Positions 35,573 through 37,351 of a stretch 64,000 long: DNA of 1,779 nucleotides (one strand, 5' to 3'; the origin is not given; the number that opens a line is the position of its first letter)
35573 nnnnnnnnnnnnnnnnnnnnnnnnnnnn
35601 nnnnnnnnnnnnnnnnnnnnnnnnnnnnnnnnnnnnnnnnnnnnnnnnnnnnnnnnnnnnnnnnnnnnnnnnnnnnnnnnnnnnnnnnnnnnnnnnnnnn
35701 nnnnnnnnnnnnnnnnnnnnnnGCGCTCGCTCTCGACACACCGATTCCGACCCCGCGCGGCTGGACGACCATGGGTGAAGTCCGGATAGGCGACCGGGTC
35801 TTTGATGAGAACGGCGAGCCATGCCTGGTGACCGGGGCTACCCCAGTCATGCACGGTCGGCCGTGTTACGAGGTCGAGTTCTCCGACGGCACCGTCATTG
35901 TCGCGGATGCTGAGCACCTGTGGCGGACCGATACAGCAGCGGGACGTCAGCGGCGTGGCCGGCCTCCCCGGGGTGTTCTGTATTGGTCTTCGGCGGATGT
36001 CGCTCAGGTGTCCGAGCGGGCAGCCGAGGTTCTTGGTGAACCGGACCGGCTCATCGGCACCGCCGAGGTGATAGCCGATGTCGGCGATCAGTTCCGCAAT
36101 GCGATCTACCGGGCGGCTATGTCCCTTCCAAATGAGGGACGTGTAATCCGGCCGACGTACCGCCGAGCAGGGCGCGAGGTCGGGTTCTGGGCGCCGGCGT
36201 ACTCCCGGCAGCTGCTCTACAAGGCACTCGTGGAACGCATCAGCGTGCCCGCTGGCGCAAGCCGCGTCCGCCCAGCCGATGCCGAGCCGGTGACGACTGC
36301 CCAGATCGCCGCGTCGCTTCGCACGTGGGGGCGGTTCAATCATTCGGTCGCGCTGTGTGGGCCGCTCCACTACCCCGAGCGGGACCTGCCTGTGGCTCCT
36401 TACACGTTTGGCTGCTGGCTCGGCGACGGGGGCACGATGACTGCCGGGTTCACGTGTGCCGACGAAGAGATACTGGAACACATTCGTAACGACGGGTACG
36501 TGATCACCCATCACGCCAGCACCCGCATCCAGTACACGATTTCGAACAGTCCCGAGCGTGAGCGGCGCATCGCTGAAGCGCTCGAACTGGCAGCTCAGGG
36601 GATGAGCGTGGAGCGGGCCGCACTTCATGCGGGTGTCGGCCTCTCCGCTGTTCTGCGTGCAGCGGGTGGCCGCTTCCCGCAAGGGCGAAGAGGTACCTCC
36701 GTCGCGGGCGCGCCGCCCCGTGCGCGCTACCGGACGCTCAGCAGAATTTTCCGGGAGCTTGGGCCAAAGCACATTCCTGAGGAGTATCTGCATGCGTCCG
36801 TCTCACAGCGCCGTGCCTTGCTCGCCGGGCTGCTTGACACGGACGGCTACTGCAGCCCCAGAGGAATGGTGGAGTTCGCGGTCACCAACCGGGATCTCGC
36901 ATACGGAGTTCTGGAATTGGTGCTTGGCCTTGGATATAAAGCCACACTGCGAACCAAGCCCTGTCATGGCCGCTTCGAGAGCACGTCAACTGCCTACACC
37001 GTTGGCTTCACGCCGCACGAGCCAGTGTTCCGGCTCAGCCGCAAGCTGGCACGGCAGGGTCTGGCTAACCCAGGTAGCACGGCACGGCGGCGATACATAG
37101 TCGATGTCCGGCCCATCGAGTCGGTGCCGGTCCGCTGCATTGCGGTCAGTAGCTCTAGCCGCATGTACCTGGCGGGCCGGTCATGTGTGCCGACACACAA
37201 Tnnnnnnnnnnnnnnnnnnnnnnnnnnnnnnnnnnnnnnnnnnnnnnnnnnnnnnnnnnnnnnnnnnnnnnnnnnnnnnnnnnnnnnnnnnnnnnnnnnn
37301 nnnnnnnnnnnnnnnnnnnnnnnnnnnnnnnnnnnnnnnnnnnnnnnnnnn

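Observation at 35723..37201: Class-3-type (Ala1, Trp-Cys-Thr) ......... intein inside the FtsK Walker A loop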

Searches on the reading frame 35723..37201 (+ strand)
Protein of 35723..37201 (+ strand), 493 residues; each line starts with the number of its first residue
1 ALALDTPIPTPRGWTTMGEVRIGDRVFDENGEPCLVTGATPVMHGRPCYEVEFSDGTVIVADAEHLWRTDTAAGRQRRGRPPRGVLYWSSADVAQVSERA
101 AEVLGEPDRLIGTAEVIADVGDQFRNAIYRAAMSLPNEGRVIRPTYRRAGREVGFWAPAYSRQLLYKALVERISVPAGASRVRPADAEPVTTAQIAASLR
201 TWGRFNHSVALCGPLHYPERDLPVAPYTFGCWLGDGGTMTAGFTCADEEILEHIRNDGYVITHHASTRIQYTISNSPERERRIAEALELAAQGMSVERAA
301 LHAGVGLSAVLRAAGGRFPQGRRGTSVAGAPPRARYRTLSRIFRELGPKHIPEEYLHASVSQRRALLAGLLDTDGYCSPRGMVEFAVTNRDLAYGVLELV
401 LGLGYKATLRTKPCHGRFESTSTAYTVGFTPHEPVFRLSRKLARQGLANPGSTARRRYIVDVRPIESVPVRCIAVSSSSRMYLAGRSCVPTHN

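Call 5: search_protein_families(library=pfam, proteins=[window:35723-37201:+], max_evalue=0.01)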
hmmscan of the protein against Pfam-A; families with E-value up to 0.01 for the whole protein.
window:35723-37201:+ (493 aa): 1 family
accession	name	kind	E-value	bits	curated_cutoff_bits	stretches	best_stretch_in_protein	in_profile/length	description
PF14528.11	LAGLIDADG_3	-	3.7e-08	34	22.5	1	362-415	2-56/82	LAGLIDADG-like domain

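Call 6: search_solved_structures(query=window:35723-37201:+, max_evalue=1, show_alignments=3)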
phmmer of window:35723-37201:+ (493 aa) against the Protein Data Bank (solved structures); distinct sequences matched with E-value up to 1: 13.
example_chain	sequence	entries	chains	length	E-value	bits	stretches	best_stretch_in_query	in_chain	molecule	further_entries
6rix_A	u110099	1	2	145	6.8e-33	117.7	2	1-89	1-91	Replicative DNA helicase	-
6riy_A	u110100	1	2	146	3.6e-32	115.3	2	1-89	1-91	Replicative DNA helicase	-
6bs8_A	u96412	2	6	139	4.6e-31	111.7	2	1-71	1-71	Replicative DNA helicase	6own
6riz_A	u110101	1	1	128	8.2e-05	25.1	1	1-74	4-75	gp41-1 intein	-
6qaz_A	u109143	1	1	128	0.0021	20.5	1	1-74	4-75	cyanophage-like gp41-1 intein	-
9cop_A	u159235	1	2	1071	0.0067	18.8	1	344-421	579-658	V-type proton ATPase catalytic subunit A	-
1dfa_A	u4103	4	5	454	0.0092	18.3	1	344-421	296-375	PI-SCEI ENDONUCLEASE | ENDONUCLEASE PI-SCEI | PI-SCEI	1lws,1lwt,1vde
1um2_A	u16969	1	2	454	0.0092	18.3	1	344-421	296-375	ENDONUCLEASE PI-SCEI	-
1ef0_A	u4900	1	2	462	0.0098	18.2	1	344-421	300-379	PI-SCEI ENDONUCLEASE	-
1jva_A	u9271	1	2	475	0.011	18.1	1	344-421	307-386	VMA1-DERIVED HOMING ENDONUCLEASE X10SSS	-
7qsu_A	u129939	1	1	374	0.15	14.3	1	350-417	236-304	V-ATPase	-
7qss_A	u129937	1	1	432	0.28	13.4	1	350-417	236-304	V-type ATP synthase alpha chain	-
1dq3_A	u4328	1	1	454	0.61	12.3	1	351-412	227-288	ENDONUCLEASE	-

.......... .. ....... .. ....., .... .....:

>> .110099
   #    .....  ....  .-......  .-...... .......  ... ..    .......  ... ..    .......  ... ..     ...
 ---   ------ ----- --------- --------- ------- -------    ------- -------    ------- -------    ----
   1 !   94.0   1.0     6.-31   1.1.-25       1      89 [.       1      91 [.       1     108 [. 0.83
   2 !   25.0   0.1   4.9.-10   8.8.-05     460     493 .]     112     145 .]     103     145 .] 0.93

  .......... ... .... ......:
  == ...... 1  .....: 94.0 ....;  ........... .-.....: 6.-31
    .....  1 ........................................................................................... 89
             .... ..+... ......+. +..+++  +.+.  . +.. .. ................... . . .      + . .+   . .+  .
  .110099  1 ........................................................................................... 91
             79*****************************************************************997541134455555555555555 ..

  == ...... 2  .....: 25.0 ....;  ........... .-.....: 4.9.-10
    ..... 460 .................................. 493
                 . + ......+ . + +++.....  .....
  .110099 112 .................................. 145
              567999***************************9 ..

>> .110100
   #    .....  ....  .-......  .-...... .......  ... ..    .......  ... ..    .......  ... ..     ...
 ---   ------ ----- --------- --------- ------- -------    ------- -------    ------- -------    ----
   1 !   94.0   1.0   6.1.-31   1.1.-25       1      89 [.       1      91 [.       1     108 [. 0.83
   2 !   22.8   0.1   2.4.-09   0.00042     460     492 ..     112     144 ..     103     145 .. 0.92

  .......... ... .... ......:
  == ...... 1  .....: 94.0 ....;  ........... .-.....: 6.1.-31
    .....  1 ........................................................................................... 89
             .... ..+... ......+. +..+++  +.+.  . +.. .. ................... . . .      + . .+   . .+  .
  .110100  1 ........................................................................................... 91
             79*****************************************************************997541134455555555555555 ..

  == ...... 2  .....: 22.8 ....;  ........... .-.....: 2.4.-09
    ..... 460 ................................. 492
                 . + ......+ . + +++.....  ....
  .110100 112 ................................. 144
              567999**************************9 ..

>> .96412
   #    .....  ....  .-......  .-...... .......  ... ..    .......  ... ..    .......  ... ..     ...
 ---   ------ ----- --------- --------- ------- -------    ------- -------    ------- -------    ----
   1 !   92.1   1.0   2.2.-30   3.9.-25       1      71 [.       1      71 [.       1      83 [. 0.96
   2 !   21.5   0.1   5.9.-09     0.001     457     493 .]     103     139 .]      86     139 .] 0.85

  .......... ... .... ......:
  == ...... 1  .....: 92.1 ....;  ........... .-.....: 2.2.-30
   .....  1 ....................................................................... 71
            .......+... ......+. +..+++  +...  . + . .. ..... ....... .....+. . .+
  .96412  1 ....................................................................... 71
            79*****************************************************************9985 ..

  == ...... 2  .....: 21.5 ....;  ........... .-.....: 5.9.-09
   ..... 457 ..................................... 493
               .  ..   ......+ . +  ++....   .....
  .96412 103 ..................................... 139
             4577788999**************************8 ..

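Call 9: find_homologous_proteins(query=window:35723-37201:+, max_evalue=0.00001)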
Query window:35723-37201:+ (493 aa): 3712 proteins with E <= 0.00001 among 8000 candidates; the best 120 are listed.
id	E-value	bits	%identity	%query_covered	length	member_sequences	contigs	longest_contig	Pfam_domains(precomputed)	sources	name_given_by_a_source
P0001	9.5e-274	927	85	97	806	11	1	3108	PF14528.12,PF01580.25,PF09397.17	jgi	jgi:hypothetical protein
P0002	2.5e-256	870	77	100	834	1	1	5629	PF14528.12,PF01580.25,PF09397.17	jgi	-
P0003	3.8e-243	826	80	93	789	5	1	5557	PF14528.12,PF01580.25,PF09397.17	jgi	jgi:hypothetical protein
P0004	2.5e-241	820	76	100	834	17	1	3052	PF14528.12,PF01580.25,PF09397.17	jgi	jgi:hypothetical protein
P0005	3.5e-235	800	76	97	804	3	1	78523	PF14528.12,PF01580.25,PF09397.17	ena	-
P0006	1.0e-229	782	76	93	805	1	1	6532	PF05204.20,PF14528.12,PF01580.25,PF09397.17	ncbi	-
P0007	3.6e-227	773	72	97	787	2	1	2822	PF14528.12,PF01580.25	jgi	jgi:hypothetical protein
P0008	1.9e-225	768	90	48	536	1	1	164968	PF14528.12,PF01580.25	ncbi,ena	-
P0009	3.4e-221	754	87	49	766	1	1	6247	PF14528.12,PF01580.25,PF09397.17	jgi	jgi:hypothetical protein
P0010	2.8e-217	741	90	74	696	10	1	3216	PF14528.12,PF01580.25,PF09397.17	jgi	jgi:hypothetical protein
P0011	8.0e-216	736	73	91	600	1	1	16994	PF17854.7,PF14528.12,PF01580.25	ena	-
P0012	5.6e-205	700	75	85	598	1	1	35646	PF05204.20,PF17854.7,PF14528.12,PF01580.25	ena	-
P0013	1.9e-203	695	78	81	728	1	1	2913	PF14528.12,PF01580.25,PF09397.17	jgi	jgi:hypothetical protein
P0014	6.3e-193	660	76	79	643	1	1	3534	PF14528.12,PF01580.25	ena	-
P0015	1.8e-190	652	74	52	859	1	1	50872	PF17854.7,PF14528.12,PF01580.25,PF09397.17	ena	-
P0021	3.2e-178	612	59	100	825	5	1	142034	PF14528.12,PF01580.25,PF09397.17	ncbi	ncbi:FtsK/SpoIIIE domain-containing protein [Micromonospora sp. CPCC 205558]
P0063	1.0e-106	376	51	62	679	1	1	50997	PF14528.12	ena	-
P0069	2.6e-104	368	48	61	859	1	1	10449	PF03796.22,PF14528.12,PF00772.27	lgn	-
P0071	8.4e-104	367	48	61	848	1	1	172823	PF03796.22,PF14528.12,PF00772.27,PF13481.13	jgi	jgi:replicative DNA helicase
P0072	1.8e-103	365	50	62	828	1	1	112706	PF14528.12,PF00772.27,PF13481.13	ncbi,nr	ncbi:hypothetical protein GCM10017673_40300 [Streptosporangium violaceochromogenes]|nr:hypothetical 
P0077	7.2e-101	357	48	62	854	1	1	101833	PF14528.12,PF00772.27,PF13481.13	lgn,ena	-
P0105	1.3e-90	323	46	62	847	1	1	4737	PF14528.12,PF00772.27,PF13481.13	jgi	jgi:replicative DNA helicase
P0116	1.1e-89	320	43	53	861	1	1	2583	PF17854.7,PF14528.12,PF01580.25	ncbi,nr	ncbi:MAG TPA: DNA translocase FtsK, partial [Actinomycetota bacterium]|nr:DNA translocase FtsK [Acti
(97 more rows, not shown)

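Call 21: find_related_loci(query=window:35723-37201:+, collection=genome_contigs, flank=3000)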
Query window:35723-37201:+ (493 aa) in genome_contigs; peptide patterns used: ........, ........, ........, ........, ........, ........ (x = any residue, [..] = any of these).
116 stretches matched a pattern; 32 encode a relative of the query (tblastn E <= 1e-3); 31 distinct loci.
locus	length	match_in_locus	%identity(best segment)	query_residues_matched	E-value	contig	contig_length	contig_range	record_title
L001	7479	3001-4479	88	1-493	0e+0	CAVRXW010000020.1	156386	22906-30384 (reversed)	MAG: uncultured Actinomycetes bacterium isolate MFD06092.bin.2.81 genome assembly, contig: contig_3700, whole genome sho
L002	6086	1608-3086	78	1-493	0e+0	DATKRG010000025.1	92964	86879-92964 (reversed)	MAG TPA_asm: Streptosporangiaceae bacterium isolate SMAG_U14022 k141_1135454, whole genome shotgun sequence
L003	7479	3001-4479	77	1-493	0e+0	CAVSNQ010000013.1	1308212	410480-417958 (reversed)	MAG: uncultured Actinomycetota bacterium isolate MFD03399.bin.1.157 genome assembly, contig: contig_4228, whole genome s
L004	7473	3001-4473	76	1-493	0e+0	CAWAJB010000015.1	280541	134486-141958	MAG: uncultured Actinomycetes bacterium isolate MFD02416.bin.2.242 genome assembly, contig: contig_33808, whole genome s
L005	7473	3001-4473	76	1-493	0e+0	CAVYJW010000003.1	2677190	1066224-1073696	MAG: uncultured Actinomycetes bacterium isolate MFD05580.bin.2.4 genome assembly, contig: contig_1534, whole genome shot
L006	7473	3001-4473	76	1-493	0e+0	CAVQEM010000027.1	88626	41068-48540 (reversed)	MAG: uncultured Actinomycetes bacterium isolate MFD02472.bin.3.252 genome assembly, contig: contig_23992, whole genome s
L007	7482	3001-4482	74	1-493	0e+0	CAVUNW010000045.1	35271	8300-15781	MAG: uncultured Actinomycetes bacterium isolate MFD02579.bin.1.65 genome assembly, contig: contig_27738, whole genome sh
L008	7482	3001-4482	74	1-493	0e+0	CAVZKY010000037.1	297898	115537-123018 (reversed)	MAG: uncultured Actinomycetes bacterium isolate MFD05377.bin.2.80 genome assembly, contig: contig_27458, whole genome sh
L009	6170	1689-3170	70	1-493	0e+0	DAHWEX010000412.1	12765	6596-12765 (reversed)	MAG TPA_asm: Actinobacteria bacterium isolate clean917 k141_1751776, whole genome shotgun sequence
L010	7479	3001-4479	71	1-493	0e+0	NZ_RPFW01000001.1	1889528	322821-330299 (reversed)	Trebonia kvetii strain 15TR583 NODE_1_length_1889528_cov_89.067929, whole genome shotgun sequence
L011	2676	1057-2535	70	1-493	0e+0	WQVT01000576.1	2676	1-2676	MAG: Acidimicrobiaceae bacterium isolate Emb289P1bin40 Ga0123355_10226794, whole genome shotgun sequence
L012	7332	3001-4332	65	1-493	0e+0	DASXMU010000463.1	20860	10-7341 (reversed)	MAG TPA_asm: Streptosporangiaceae bacterium isolate SMAG_U5336 k141_492653, whole genome shotgun sequence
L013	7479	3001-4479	74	1-493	0e+0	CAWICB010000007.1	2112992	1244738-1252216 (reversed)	MAG: uncultured Actinomycetes bacterium isolate MFD09567.bin.1.80 genome assembly, contig: contig_24251, whole genome sh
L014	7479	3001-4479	74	1-493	0e+0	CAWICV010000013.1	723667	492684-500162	MAG: uncultured Actinomycetes bacterium isolate MFD09603.bin.1.279 genome assembly, contig: contig_7243, whole genome sh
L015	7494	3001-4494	60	1-493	0e+0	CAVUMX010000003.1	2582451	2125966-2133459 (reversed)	MAG: uncultured Actinomycetota bacterium isolate MFD04212.bin.1.11 genome assembly, contig: contig_395, whole genome sho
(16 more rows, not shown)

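Call 37: find_encoding_contigs(protein=P0021, flank=4000, max_places=2)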
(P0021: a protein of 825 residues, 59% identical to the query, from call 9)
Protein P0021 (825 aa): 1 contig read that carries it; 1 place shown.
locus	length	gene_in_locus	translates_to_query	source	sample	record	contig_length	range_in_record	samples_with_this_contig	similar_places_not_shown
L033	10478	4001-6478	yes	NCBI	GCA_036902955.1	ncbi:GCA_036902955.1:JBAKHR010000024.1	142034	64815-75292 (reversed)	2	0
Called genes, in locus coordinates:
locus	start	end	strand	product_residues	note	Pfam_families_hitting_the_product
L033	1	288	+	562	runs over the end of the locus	PF00753:Lactamase_B, PF12706:Lactamase_B_2, PF22505:RNase_J_b_CASP, PF07521:RMMBL, PF17770:RNase_J_C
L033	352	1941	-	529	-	PF10722:YbjN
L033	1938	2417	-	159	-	PF10722:YbjN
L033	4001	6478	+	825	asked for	PF14528:LAGLIDADG_3 (weak), PF01580:FtsK_SpoIIIE, PF09397:FtsK_gamma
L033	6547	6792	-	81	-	-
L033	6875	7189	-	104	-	PF00893:Multi_Drug_Res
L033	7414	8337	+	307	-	PF02423:OCD_Mu_crystall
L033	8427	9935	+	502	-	PF00919:UPF0004, PF04055:Radical_SAM, PF18693:TRAM_2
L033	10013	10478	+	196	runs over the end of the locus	PF01066:CDP-OH_P_transf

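Call 42: predict_structure(alignment_id=A1)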
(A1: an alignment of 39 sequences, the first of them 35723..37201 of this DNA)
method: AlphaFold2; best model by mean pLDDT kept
length: 493 residues; sequences in the alignment: 39
mean_pLDDT: 90.7   pTM: 0.78
mean pLDDT of the five models: 90.7, 90.3, 89.2, 88.3, 86.9
residues with pLDDT >= 90: 366; 70-90: 94; 50-70: 25; < 50: 8
segments of 3 or more residues with pLDDT < 50: 179-186
pLDDT, mean of each block of 10 residues (from residue 1): 97 95 98 97 97 96 95 75 69 92 95 93 90 90 75 83 95 71 57 96 91 96 97 91 95 97 93 96 94 90 93 82 70 92 93 97 98 92 94 97 96 90 95 96 89 91 98 95 96 85
secondary structure, 60 per line:
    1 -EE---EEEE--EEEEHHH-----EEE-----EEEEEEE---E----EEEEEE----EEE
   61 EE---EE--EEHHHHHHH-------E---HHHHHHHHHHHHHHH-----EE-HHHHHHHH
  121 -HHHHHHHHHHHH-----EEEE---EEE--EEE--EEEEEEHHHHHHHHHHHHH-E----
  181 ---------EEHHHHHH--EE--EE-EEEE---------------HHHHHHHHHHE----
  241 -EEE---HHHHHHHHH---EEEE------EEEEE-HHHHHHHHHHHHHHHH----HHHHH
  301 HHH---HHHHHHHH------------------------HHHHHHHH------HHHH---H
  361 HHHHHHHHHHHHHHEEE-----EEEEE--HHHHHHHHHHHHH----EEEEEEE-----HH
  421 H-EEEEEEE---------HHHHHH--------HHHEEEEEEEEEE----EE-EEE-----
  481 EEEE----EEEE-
elements in order: E7-10 E13-16 E25-27 E33-39 E48-53 E58-62 H72-78 H90-104 H113-120 H122-133 E139-142 E146-148 E151-153 E156-161 H162-174 H192-197 E207-210 H226-235 E242-244 H248-256 E260-263 E270-274 H276-291 H296-303 H307-314 H339-346 H353-356 H360-374 E375-377 E383-387 H390-402 E407-413 E423-429 H439-444 E456-465 E473-475 E481-484 E489-492

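Call 48: fold_search(model_id=the predicted structure, library=pdb)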
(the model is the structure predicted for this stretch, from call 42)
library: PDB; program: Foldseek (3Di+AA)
matches with E <= 10: 180; with E <= 0.001: 25
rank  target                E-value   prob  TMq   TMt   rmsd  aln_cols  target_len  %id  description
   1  1vde_A                4.8e-15  1.00  0.50  0.57  14.9       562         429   13  PI-SCEI, A HOMING ENDONUCLEASE WITH PROTEIN SPLICING ACTIVITY (released 1998-04-08)
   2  1lws_A                7.7e-15  1.00  0.52  0.59  13.5       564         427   14  Crystal structure of the intein homing endonuclease PI-SceI bound to its recognition sequence (released 2002-09-27)
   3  1vde_B                7.7e-15  1.00  0.50  0.57  14.3       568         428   13  PI-SCEI, A HOMING ENDONUCLEASE WITH PROTEIN SPLICING ACTIVITY (released 1998-04-08)
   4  1lwt_A                2.3e-14  1.00  0.53  0.58  12.8       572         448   13  Crystal structure of the intein homing endonuclease PI-SceI bound to its substrate DNA (Ca2+ free) (released 2002-09-27)
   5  1ef0_A                2.3e-14  1.00  0.50  0.57  13.9       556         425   15  CRYSTAL STRUCTURE OF PI-SCEI MINIPRECURSOR (released 2000-06-07)
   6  1dfa                  3.5e-14  1.00  0.48  0.57  13.5       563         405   13  CRYSTAL STRUCTURE OF PI-SCEI IN C2 SPACE GROUP (released 1999-12-08)
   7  1jva_B                1.3e-13  1.00  0.52  0.59  13.5       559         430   14  CRYSTAL STRUCTURE OF THE VMA1-DERIVED ENDONUCLEASE BEARING THE N AND C EXTEIN PROPEPTIDES (released 2002-08-29)
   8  1jva_A                4.9e-13  1.00  0.50  0.57  14.1       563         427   13  CRYSTAL STRUCTURE OF THE VMA1-DERIVED ENDONUCLEASE BEARING THE N AND C EXTEIN PROPEPTIDES (released 2002-08-29)
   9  1um2_B                9.4e-13  1.00  0.51  0.60  13.7       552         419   14  Crystal Structure of the Vma1-Derived Endonuclease with the Ligated Extein Segment (released 2004-09-22)
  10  1um2_A                1.0e-12  1.00  0.51  0.59  14.0       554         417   14  Crystal Structure of the Vma1-Derived Endonuclease with the Ligated Extein Segment (released 2004-09-22)
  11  1ef0_B                1.6e-12  1.00  0.49  0.60  13.1       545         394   14  CRYSTAL STRUCTURE OF PI-SCEI MINIPRECURSOR (released 2000-06-07)
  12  7qsu                  5.3e-11  1.00  0.39  0.51  11.6       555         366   12  Crystal structure of homing endonuclease-associated TliVMA intein (C1A, d333-339) (released 2022-03-30)
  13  7qss                  3.8e-09  1.00  0.38  0.43  13.7       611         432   12  Crystal structure of homing endonuclease-associated TliVMA intein (C1A) (released 2022-03-30)
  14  6bs8_C                3.1e-08  1.00  0.14  0.54   0.6        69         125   67  The class 3 DnaB intein from Mycobacterium smegmatis (released 2018-11-21)
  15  6riy_A                4.7e-08  1.00  0.14  0.52   0.7        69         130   68  Crystal structure of MchDnaB-1 intein (N145AA) (released 2020-05-13)
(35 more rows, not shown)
